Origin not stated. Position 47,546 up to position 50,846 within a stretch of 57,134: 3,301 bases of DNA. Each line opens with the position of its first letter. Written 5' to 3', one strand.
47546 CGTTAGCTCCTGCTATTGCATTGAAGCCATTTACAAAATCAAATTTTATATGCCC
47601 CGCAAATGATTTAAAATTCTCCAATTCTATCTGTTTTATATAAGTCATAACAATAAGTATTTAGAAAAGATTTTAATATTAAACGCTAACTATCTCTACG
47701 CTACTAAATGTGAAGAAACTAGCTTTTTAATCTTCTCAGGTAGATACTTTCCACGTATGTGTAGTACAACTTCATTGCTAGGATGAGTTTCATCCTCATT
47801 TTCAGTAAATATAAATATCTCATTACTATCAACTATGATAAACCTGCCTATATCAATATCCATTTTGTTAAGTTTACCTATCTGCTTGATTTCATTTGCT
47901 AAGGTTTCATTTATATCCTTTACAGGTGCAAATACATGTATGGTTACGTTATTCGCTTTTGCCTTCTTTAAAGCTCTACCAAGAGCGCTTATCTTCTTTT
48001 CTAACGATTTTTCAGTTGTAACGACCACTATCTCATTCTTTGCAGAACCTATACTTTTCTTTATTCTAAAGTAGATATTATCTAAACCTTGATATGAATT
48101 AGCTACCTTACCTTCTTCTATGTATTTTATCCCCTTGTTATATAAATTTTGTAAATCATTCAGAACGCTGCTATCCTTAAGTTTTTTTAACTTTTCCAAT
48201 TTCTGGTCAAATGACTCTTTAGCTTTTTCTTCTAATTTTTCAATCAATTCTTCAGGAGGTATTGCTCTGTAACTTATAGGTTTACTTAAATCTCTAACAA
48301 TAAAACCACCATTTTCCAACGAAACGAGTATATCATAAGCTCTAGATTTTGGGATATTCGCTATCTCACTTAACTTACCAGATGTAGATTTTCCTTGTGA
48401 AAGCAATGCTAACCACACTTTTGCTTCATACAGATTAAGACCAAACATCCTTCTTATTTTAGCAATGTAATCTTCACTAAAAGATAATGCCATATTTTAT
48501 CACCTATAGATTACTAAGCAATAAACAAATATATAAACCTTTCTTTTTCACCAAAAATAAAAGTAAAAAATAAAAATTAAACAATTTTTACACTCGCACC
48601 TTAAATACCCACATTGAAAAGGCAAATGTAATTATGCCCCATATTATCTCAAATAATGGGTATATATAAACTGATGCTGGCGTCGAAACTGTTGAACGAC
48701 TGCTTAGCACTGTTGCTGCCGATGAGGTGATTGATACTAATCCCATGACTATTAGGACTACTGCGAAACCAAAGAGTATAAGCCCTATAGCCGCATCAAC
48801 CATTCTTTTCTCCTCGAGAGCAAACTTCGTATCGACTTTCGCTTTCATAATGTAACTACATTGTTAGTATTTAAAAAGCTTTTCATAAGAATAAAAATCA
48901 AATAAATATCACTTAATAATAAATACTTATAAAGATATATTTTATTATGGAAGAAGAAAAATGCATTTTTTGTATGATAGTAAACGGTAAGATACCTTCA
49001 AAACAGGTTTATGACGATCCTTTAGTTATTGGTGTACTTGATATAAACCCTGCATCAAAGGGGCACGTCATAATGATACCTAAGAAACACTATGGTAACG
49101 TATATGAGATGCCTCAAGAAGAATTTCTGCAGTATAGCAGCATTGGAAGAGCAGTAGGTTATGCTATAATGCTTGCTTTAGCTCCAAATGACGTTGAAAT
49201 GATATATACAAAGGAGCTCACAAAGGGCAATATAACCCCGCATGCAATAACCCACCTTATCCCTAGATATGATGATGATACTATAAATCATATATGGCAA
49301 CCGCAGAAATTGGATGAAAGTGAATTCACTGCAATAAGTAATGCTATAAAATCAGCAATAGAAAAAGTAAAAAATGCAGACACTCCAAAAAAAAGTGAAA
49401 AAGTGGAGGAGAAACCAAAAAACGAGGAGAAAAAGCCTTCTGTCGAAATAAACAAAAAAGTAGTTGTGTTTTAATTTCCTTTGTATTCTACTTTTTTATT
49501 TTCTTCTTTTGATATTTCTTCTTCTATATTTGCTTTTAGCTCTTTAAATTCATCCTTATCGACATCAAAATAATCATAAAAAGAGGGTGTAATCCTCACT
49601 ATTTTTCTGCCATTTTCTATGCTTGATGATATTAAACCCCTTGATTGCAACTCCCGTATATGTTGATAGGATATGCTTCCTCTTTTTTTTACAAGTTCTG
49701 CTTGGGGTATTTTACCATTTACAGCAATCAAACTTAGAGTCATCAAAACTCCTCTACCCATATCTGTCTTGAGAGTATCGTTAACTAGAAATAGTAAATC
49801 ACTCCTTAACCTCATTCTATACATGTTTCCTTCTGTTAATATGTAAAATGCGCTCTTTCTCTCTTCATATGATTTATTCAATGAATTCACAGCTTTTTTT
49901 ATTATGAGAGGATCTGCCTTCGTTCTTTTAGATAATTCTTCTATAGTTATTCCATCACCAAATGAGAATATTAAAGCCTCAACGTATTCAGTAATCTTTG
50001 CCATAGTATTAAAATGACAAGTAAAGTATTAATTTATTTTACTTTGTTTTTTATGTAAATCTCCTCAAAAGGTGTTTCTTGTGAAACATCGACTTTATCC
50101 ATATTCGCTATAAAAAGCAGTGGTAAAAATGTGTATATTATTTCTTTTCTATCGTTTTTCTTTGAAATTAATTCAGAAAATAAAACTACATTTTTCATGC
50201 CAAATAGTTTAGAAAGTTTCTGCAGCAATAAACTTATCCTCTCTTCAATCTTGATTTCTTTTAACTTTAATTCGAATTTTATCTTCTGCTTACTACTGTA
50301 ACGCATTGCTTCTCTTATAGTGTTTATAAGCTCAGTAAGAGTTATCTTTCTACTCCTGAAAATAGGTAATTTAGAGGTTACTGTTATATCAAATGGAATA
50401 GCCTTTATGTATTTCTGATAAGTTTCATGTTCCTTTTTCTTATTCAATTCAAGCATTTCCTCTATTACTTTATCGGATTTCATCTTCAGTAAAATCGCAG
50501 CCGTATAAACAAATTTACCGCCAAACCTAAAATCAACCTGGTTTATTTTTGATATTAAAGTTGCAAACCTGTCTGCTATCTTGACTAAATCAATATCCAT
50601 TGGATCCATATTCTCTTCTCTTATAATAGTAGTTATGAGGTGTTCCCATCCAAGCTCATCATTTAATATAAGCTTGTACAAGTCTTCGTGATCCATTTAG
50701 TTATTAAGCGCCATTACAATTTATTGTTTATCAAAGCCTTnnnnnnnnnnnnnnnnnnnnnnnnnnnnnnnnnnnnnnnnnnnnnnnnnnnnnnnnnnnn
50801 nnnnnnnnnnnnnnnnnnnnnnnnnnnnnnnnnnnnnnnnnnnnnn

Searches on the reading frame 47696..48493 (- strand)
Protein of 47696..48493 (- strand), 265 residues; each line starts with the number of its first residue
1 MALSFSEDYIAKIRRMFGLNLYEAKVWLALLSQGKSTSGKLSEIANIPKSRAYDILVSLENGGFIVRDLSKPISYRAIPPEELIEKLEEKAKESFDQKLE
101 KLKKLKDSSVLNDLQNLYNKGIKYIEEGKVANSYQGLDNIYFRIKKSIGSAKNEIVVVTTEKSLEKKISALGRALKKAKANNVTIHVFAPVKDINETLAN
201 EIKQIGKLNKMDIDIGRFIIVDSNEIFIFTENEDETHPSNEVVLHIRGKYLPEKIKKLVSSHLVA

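Call 15: find_encoding_contigs(protein=window:47696-48493:-, flank=10000, max_places=1)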
Protein window:47696-48493:- (265 aa): 3 contigs read that carry it; 1 place shown.
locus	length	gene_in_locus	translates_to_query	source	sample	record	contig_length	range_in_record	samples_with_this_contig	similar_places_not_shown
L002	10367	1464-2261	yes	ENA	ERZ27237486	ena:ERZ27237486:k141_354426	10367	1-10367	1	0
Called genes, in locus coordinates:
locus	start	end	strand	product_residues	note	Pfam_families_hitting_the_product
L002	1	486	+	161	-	?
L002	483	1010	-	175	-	PF11969:DcpS_C, PF01230:HIT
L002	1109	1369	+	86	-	-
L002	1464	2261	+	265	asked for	PF01978:TrmB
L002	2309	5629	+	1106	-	PF02463:SMC_N, PF13304:AAA_21 (weak), PF13555:AAA_29 (weak), PF06470:SMC_hinge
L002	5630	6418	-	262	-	PF00398:RrnaAD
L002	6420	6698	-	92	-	-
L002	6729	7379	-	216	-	-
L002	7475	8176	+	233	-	PF03947:Ribosomal_L2_C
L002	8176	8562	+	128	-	PF00203:Ribosomal_S19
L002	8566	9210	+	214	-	PF00237:Ribosomal_L22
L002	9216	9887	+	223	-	PF00189:Ribosomal_S3_C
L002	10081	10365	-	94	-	?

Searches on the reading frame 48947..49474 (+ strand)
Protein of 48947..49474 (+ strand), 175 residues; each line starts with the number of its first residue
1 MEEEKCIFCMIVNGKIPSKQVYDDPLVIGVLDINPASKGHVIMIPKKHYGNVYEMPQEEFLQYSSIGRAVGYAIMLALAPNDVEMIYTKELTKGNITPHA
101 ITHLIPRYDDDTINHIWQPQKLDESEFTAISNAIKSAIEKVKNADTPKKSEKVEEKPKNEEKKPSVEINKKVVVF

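Call 89: search_protein_families(library=pfam, proteins=[window:48947-49474:+], max_evalue=0.1)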
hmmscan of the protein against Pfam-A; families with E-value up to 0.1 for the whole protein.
window:48947-49474:+ (175 aa): 2 families
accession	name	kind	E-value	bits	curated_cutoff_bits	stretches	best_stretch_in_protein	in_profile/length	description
PF01230.28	HIT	-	8e-13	49.3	21.5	1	14-109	2-97/98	HIT domain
PF11969.13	DcpS_C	-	8.8e-09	36.3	24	1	5-57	1-53/114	Scavenger mRNA decapping enzyme C-term binding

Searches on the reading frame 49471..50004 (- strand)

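Call 89: search_protein_families(library=pfam, proteins=[window:49471-50004:-], max_evalue=0.1)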
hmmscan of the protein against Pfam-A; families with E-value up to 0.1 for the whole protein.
window:49471-50004:- (177 aa): 4 families
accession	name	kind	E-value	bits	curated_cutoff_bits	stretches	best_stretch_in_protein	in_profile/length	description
PF04079.22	SMC_ScpB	-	1.9e-25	89.8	27.4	1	8-153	3-157/160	Segregation and condensation complex subunit ScpB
PF04182.18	B-block_TFIIIC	-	0.028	14.9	22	0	17-44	17-44/73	B-block binding subunit of TFIIIC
PF07381.18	EarA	-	0.045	14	22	0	17-51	24-58/90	EarA-like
PF13412.12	HTH_24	-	0.06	13.4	21.9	0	90-107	9-26/48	Winged helix-turn-helix DNA-binding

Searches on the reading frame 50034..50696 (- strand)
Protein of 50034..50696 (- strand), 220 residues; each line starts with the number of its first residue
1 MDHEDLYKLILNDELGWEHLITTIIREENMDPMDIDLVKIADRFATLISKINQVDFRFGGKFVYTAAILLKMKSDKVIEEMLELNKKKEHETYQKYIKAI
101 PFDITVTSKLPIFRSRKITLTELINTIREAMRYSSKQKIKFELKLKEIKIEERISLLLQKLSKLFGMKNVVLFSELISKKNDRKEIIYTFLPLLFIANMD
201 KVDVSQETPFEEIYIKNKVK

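Call 89: search_protein_families(library=pfam, proteins=[window:50034-50696:-], max_evalue=0.1)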
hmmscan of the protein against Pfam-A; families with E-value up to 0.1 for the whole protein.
window:50034-50696:- (220 aa): 2 families
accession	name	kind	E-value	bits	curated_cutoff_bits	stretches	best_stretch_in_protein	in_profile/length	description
PF02616.19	SMC_ScpA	-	1.1e-14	55.4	24.6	2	92-216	112-230/232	Segregation and condensation protein ScpA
PF04824.21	Rad21_Rec8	-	0.00019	21.1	22.7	1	171-218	5-52/55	Conserved region of Rad21 / Rec8 like protein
